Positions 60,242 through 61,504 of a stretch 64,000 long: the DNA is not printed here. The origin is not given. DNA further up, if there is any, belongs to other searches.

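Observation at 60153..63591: AT-rich promoter island driving two large secreted proteins (parallel beta-helix repeat protein and Cys-rich protein with a C-terminal Ig-like anchor domain) between polB and etfA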

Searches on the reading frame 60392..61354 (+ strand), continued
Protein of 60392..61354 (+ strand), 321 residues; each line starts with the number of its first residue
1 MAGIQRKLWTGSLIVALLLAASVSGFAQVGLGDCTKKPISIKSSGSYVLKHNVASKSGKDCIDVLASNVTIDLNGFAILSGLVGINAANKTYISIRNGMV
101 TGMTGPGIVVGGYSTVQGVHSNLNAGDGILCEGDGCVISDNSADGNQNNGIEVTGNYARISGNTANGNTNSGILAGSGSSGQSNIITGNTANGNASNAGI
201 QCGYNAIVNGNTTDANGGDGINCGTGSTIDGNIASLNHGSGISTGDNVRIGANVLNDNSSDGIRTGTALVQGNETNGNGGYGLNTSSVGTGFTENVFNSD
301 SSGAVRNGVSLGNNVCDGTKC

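Call 86: search_protein_families(library=pfam, proteins=[L166:5816-7255:+], max_evalue=0.001)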
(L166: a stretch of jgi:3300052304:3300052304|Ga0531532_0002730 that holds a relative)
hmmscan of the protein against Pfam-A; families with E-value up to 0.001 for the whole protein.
L166:5816-7255:+ (480 aa): 2 families
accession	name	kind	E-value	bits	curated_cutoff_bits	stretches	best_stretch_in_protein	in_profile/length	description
PF22073.2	Cep192_D4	-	2.1e-06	28.3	35.5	1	362-475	3-111/112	Cep192 domain 4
PF15780.11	ASH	-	0.00078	20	27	0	368-460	12-91/98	Abnormal spindle-like microcephaly-assoc'd, ASPM-SPD-2-Hydin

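Call 87: search_protein_families(library=ncbifam, proteins=[L166:5816-7255:+], max_evalue=0.01)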
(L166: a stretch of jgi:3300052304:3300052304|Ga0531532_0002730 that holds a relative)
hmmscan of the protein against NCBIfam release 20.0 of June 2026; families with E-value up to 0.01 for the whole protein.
L166:5816-7255:+ (480 aa): 1 family
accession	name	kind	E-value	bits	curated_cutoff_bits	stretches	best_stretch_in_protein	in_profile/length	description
NF012200.0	choice_anch_D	domain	4.9e-11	43.1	45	1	358-460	12-104/108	choice-of-anchor D domain-containing protein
